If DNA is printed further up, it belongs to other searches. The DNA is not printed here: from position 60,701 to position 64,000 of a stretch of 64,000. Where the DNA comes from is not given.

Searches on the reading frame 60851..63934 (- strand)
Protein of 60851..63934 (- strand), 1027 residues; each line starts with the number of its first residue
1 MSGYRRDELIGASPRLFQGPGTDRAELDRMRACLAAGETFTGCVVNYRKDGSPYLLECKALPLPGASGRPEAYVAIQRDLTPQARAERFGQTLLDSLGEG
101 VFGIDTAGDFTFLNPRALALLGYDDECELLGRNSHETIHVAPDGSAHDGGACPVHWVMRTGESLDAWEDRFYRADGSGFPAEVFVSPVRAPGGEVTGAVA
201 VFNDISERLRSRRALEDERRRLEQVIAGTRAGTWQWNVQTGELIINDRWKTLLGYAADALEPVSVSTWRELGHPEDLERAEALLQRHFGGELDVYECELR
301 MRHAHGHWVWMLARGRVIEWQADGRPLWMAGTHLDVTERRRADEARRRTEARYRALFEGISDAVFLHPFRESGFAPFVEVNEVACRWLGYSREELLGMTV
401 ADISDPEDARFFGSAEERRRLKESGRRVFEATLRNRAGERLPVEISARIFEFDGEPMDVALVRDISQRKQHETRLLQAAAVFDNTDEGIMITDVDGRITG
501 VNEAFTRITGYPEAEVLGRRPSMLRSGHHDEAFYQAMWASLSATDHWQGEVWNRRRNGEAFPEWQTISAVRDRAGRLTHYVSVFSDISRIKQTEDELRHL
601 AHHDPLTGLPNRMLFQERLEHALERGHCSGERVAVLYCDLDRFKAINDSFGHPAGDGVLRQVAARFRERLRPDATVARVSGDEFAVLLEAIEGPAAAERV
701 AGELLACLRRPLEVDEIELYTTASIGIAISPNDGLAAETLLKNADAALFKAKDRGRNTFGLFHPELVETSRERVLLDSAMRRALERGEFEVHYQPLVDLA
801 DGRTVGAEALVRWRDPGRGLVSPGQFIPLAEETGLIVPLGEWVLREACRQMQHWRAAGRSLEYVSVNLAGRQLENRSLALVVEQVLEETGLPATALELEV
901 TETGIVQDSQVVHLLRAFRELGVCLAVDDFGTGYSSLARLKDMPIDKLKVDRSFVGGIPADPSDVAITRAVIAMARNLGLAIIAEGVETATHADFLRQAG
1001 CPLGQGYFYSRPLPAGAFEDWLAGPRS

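Call 48: find_encoding_contigs(protein=window:60851-63934:-, flank=10000, max_places=4)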
Protein window:60851-63934:- (1027 aa): no gene with exactly this product is on record in the collection.

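Call 76: search_protein_families(library=pfam, proteins=[window:60851-63934:-])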
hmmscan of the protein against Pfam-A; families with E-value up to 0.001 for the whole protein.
window:60851-63934:- (1027 aa): 8 families
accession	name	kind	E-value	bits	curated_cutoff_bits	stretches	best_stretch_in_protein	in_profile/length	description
PF00563.25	EAL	-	4.7e-73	245.9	31.3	1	779-1012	3-236/236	EAL domain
PF13426.13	PAS_9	-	8.2e-62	206.4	27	4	487-588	2-102/103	PAS domain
PF00989.32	PAS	-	9.3e-52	174.3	22.6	3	480-587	5-113/113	PAS fold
PF00990.26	GGDEF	-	4.3e-48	163.6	23.8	1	601-757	1-160/161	Diguanylate cyclase, GGDEF domain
PF08447.18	PAS_3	-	2.8e-45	152.9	25.6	3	245-333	4-89/89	PAS fold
PF08448.16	PAS_4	-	2.4e-33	115.1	23.1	4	94-208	1-108/110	PAS fold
PF13188.13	PAS_8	-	3.4e-25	87.5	21.8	3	480-519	5-41/65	PAS domain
PF12860.13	PAS_7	-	2.8e-09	37.6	27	0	483-519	2-39/115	PAS fold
